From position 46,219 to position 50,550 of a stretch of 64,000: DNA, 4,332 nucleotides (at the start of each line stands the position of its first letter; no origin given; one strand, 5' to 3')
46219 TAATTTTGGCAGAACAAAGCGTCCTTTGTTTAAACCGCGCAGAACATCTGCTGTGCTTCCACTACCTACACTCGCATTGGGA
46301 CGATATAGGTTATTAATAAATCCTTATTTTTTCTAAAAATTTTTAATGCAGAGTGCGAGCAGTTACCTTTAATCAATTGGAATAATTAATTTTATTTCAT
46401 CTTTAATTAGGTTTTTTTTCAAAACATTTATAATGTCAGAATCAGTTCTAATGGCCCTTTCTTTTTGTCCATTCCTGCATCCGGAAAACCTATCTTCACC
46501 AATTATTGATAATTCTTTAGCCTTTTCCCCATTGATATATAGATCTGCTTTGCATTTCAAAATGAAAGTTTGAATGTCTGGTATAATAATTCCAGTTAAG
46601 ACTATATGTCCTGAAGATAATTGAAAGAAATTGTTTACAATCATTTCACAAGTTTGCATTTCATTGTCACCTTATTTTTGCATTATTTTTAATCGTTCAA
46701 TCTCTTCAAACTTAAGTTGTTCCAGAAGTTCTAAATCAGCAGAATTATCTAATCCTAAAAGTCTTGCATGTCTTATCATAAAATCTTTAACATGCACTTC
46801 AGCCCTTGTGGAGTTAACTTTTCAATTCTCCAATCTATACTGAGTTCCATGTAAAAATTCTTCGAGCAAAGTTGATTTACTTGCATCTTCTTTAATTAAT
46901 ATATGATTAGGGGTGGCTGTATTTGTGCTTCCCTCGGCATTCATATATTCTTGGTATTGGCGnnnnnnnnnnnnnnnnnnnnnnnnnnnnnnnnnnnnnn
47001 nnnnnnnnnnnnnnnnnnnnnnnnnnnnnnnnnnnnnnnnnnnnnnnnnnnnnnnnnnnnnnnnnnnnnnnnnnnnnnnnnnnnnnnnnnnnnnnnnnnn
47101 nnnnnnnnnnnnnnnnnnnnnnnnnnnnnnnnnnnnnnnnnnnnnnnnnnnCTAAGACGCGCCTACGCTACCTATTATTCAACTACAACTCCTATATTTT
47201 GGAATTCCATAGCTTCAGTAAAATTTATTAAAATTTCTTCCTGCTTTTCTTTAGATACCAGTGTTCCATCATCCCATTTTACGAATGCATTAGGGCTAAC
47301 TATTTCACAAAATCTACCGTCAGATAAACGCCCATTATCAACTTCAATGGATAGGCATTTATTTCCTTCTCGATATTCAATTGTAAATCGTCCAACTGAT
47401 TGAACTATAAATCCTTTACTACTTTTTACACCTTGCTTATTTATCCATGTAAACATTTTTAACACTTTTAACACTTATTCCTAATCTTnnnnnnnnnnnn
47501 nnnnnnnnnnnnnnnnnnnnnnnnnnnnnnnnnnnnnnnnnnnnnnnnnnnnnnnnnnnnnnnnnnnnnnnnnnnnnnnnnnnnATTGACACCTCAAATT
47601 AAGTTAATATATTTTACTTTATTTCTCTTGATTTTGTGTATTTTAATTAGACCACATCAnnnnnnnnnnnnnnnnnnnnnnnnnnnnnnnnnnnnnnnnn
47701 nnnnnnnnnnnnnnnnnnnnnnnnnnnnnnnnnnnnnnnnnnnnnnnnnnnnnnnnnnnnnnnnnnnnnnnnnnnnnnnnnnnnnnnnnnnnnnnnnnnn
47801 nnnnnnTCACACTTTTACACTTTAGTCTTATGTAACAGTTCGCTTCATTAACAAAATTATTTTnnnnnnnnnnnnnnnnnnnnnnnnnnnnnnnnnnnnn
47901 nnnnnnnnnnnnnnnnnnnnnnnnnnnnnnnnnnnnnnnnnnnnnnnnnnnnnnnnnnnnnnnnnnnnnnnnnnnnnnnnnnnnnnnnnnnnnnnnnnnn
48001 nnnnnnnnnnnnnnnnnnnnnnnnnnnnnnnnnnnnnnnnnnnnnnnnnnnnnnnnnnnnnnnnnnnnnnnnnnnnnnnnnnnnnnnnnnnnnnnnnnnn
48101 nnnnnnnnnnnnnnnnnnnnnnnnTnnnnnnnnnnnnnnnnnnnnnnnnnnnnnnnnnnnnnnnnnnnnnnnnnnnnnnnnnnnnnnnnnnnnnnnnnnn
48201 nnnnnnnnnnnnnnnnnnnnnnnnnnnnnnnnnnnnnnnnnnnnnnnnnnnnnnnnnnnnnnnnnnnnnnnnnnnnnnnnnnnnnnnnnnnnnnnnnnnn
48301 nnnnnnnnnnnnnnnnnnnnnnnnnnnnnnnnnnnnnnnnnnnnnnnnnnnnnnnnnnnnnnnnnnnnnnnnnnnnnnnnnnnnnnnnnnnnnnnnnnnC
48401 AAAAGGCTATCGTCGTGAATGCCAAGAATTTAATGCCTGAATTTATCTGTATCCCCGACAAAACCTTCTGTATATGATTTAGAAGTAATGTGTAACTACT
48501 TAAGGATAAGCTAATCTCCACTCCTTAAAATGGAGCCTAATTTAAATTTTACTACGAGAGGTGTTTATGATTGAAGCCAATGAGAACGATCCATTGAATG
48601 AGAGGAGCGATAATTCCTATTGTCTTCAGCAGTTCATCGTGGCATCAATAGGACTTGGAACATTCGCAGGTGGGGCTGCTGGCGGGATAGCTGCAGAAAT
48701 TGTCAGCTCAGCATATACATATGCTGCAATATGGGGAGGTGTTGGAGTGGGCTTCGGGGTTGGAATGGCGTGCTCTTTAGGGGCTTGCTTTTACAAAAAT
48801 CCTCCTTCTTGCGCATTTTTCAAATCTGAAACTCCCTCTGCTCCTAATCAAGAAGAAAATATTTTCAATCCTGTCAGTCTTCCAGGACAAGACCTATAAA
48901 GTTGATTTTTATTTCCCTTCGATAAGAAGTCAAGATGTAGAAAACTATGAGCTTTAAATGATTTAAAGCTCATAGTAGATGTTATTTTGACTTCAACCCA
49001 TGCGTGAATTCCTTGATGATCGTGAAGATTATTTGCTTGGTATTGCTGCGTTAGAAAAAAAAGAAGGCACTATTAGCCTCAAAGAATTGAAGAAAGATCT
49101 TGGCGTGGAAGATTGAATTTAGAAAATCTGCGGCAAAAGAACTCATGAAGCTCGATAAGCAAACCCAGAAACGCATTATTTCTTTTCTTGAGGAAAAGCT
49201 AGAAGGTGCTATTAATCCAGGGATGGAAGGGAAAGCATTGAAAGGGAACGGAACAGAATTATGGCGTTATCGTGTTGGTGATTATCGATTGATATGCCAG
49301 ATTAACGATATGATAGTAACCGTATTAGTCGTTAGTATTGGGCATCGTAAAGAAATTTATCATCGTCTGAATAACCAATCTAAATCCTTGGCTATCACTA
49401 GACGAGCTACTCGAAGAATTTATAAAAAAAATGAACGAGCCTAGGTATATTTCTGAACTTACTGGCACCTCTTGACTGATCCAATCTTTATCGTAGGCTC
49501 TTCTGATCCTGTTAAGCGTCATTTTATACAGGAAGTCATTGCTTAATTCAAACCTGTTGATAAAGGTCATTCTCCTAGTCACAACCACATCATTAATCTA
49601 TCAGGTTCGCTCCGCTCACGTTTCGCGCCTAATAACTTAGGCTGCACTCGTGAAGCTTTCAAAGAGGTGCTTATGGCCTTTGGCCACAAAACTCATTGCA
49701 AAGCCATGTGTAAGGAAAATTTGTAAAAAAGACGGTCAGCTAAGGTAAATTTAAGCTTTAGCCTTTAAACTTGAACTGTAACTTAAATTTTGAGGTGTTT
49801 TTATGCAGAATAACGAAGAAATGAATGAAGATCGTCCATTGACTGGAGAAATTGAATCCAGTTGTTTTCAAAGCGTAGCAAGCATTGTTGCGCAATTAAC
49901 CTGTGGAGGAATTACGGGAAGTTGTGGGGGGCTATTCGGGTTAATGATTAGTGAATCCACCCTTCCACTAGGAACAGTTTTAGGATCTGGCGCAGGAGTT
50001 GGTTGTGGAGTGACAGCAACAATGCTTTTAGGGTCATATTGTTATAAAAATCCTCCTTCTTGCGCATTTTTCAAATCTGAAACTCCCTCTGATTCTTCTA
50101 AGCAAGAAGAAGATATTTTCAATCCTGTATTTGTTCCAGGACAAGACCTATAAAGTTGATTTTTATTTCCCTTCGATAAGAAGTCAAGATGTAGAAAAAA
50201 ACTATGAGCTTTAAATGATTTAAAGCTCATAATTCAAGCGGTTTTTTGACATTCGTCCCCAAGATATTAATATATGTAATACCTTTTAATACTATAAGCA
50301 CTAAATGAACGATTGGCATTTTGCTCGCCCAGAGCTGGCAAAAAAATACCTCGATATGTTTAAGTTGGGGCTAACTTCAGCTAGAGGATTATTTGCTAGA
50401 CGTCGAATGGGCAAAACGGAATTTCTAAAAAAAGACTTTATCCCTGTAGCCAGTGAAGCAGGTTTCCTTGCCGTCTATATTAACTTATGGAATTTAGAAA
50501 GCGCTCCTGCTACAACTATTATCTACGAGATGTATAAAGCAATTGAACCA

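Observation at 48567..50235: Two paralogous glycine-zipper small membrane proteins with a conserved C-terminal tail, as ~190-bp direct repeats bracketing a RelE toxin module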

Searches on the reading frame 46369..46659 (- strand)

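Call 15: search_protein_families(library=pfam, proteins=[window:46369-46659:-], max_evalue=0.01)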
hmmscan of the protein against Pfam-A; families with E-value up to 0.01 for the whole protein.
window:46369-46659:- (96 aa): 0 families

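Call 34: search_protein_families(library=padloc, proteins=[window:46369-46659:-], max_evalue=1)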
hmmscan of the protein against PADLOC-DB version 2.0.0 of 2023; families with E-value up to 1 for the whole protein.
window:46369-46659:- (96 aa): 0 families

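Call 35: search_protein_families(library=phrogs, proteins=[window:46369-46659:-], max_evalue=1)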
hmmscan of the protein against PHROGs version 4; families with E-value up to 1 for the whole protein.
window:46369-46659:- (96 aa): 1 family
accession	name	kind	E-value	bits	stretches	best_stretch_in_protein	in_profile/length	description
phrog_18414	-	unknown function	0.074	14.6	1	6-51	42-87/95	-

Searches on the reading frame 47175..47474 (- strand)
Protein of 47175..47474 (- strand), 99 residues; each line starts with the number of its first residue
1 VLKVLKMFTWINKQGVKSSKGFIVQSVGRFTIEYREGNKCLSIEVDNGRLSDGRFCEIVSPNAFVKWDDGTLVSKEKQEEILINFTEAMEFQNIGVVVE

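Call 6: search_protein_families(library=pfam, proteins=[window:47175-47474:-], max_evalue=1)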
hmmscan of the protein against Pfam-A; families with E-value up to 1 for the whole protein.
window:47175-47474:- (99 aa): 0 families

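Call 34: search_protein_families(library=padloc, proteins=[window:47175-47474:-], max_evalue=1)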
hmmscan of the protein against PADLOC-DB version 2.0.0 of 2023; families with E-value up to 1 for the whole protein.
window:47175-47474:- (99 aa): 0 families

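Call 35: search_protein_families(library=phrogs, proteins=[window:47175-47474:-], max_evalue=1)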
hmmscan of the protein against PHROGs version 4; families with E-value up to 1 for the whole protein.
window:47175-47474:- (99 aa): 0 families

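Call 54: search_solved_structures(query=window:47175-47474:-, max_evalue=5)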
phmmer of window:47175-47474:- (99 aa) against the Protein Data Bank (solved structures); distinct sequences matched with E-value up to 5: 47.
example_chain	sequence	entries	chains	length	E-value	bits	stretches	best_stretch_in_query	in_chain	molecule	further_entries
8us8_H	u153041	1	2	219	0.043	17.3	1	10-75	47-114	B1E11K Fab A Heavy Chain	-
2ybr_A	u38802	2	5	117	0.05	17.1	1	15-74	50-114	SINGLE CHAIN ANTIBODY FRAGMENT 9004G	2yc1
9pnx_H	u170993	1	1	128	0.058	16.9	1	12-74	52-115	anti-IL2Rgamma VH3-20 domain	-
4v1d_A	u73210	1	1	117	0.092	16.2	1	15-74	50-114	SINGLE CHAIN ANTIBODY FRAGMENT LR, HEAVY CHAIN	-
4y5y_A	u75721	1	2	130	0.1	16.1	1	9-74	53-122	diabody 330 VH domain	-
8tca_H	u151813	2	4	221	0.12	15.9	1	8-75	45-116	m6A binding IgG Fab, heavy chain | N6-methyladenosine (m6A) binding IgG Fab, heavy chain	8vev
5dmj_B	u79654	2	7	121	0.17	15.4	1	5-74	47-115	3H65-5 domain antibody (dAb) | 3H56-5 domain antibody (dAb)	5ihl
5kg9_H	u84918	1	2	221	0.21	15.1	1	17-74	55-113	Antibody RE505-22 Fab heavy chain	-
9pzb_F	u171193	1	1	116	0.24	14.9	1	18-74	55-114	A9K Fab heavy chain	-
8zo4_A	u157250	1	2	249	0.3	14.6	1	27-73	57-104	TCR stable mutant Alpha chain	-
6e4y_H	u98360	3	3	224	0.36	14.3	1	24-74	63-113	6E2 heavy chain | Anti-PCSK9 fab 6E2 heavy chain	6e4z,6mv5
7mxl_H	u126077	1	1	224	0.37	14.3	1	9-75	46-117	REGN5714 antibody Fab fragment heavy chain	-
9ydw_K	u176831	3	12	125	0.42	14.1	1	7-53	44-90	VRC49.01 Heavy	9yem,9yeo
5waw_H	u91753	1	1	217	0.49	13.9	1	25-75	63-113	fAb Heavy Chain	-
6p64_D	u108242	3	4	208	0.53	13.8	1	27-72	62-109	302TIL TCR alpha chain | 302 TIL T cell receptor alpha chain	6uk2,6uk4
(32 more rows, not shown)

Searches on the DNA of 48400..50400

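Call 42: search_rna_families(source=window, start=48400, end=50400, threshold=evalue, max_evalue=1)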
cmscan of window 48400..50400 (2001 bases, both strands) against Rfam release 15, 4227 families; matches with E-value up to 1: 3.
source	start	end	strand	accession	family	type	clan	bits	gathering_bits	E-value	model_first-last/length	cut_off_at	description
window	48926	48994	+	RF04205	MIR2606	Gene; miRNA;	-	27.3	139.7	0.25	1-165/165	no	MIR2606 microRNA precursor family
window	49713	49796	+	RF00172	CAESAR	Cis-reg;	-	21.2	45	0.81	1-80/80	no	ctgf/hcs24 CAESAR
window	48941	49100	-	RF02763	IsrM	Gene; sRNA;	-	16.3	376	0.086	1-329/329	no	IsrM sRNA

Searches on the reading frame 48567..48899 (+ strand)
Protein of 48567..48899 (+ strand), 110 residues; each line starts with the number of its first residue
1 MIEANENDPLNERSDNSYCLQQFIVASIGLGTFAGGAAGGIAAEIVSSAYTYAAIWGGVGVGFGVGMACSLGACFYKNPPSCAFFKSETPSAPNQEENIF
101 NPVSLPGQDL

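Call 6: search_protein_families(library=pfam, proteins=[window:48567-48899:+], max_evalue=1)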
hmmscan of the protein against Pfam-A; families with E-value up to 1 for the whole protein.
window:48567-48899:+ (110 aa): 2 families
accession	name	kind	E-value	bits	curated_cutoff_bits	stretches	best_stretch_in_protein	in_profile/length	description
PF04418.17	DUF543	-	0.015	15.6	24.1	1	8-68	16-68/75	Domain of unknown function (DUF543)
PF15338.11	TPIP1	-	0.085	13.4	27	1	25-80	48-104/123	p53-regulated apoptosis-inducing protein 1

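Call 7: search_protein_families(library=ncbifam, proteins=[window:48567-48899:+], max_evalue=1)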
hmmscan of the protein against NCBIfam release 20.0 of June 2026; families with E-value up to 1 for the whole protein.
window:48567-48899:+ (110 aa): 0 families

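Call 34: search_protein_families(library=padloc, proteins=[window:48567-48899:+], max_evalue=1)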
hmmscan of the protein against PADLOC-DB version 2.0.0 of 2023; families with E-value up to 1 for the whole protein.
window:48567-48899:+ (110 aa): 0 families

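Call 35: search_protein_families(library=phrogs, proteins=[window:48567-48899:+], max_evalue=1)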
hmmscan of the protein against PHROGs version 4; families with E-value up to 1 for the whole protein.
window:48567-48899:+ (110 aa): 0 families

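Call 46: find_homologous_proteins(query=window:48567-48899:+, max_evalue=10)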
Query window:48567-48899:+ (110 aa): 2 proteins with E <= 10 among 7 candidates.
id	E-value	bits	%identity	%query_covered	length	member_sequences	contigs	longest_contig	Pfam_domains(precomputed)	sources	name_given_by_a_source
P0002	9.7e-68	243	100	100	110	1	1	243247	-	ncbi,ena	-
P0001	3.5e-17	80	48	98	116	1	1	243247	-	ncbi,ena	-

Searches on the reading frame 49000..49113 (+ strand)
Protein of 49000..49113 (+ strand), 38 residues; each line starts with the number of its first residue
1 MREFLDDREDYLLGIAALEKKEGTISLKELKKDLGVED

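Call 55: search_protein_families(library=pfam, proteins=[window:49000-49113:+], max_evalue=1)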
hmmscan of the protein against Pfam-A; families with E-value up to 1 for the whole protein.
seq(38 aa): 0 families

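Call 58: search_dna_similar(query=window:49000-49113:+, collection=plasmids, mode=protein, max_evalue=10, max_rows=12)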
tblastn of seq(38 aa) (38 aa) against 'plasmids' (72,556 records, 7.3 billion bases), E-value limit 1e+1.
Records with a match: 11; places in all: 11; records where one place covers at least 80% of the query: 11.
Best place of each record, by identity: <60% 11.
By first word of the organism name: Thermus 9; Legionella 1; Candidatus 1.
By predicted mobility (MOB-suite, as given by PLSDB): non-mobilizable 10; mobilizable 1.
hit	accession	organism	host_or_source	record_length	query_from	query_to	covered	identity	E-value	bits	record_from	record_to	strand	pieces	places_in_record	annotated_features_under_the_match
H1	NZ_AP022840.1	Legionella antarctica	-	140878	1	38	100%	42.1%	1e-2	37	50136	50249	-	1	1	ribbon-helix-helix domain-containing protein | type II toxin-antitoxin system RelE/ParE family toxin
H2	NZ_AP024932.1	Thermus thermophilus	-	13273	3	38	95%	44.4%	2e-1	34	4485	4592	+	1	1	DUF6290 family protein | type II toxin-antitoxin system RelE/ParE family toxin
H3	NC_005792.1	Thermus thermophilus HB8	-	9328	3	38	95%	44.4%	6e-1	32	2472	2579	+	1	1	DUF6290 family protein | type II toxin-antitoxin system RelE/ParE family toxin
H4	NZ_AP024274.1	Thermus thermophilus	-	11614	3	38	95%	44.4%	6e-1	32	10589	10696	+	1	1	DUF6290 family protein | type II toxin-antitoxin system RelE/ParE family toxin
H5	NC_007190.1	Thermus thermophilus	-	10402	3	38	95%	44.4%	6e-1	32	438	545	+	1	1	DUF6290 family protein | type II toxin-antitoxin system RelE/ParE family toxin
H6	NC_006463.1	Thermus thermophilus HB8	-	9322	3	38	95%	44.4%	6e-1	32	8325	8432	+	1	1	DUF6290 family protein | type II toxin-antitoxin system RelE/ParE family toxin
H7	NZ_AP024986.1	Thermus thermophilus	-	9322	3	38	95%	44.4%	6e-1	32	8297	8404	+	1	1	DUF6290 family protein | type II toxin-antitoxin system RelE/ParE family toxin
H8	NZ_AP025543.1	Thermus thermophilus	-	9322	3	38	95%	44.4%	6e-1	32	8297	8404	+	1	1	DUF6290 family protein | type II toxin-antitoxin system RelE/ParE family toxin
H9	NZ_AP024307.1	Thermus thermophilus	-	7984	3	38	95%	44.4%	6e-1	32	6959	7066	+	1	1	DUF6290 family protein | type II toxin-antitoxin system RelE/ParE family toxin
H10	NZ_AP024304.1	Thermus thermophilus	-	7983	3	38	95%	44.4%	6e-1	32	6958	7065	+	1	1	DUF6290 family protein | type II toxin-antitoxin system RelE/ParE family toxin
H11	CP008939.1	Candidatus Paracaedimonas acanthamoebae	Acanthamoeba polyphaga HN-3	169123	1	38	100%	40.5%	5e+0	30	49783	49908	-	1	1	hypothetical protein | toxin RelE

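Call 59: get_annotated_region(hit=H1, flank=600)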
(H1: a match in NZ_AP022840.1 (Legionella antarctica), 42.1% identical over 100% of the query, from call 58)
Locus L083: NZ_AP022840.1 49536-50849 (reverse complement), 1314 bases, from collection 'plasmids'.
description: Legionella antarctica strain TUM19329 plasmid pTUM19329-1
organism: Legionella antarctica (NCBI taxid 2708020)
taxonomy: Bacteria; Pseudomonadota; Gammaproteobacteria; Legionellales; Legionellaceae; Legionella; Legionella antarctica
host: -; source: -; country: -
typing (MOB-suite, as given by PLSDB): non-mobilizable; mating-pair formation MPF_F
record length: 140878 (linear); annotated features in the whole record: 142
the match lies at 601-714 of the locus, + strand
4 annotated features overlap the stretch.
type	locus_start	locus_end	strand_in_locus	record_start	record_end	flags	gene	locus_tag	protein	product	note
CDS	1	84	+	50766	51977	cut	-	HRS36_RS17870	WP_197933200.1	IS91 family transposase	-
CDS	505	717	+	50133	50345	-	-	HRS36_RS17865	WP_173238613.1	ribbon-helix-helix domain-containing protein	-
CDS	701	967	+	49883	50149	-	-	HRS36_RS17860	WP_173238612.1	type II toxin-antitoxin system RelE/ParE family toxin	GO:0030541 - plasmid partitioning [Evidence IEA]; GO:0051290 - protein heterotetramerization [Evidence IEA]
CDS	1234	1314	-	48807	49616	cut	-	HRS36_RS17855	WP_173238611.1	hypothetical protein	-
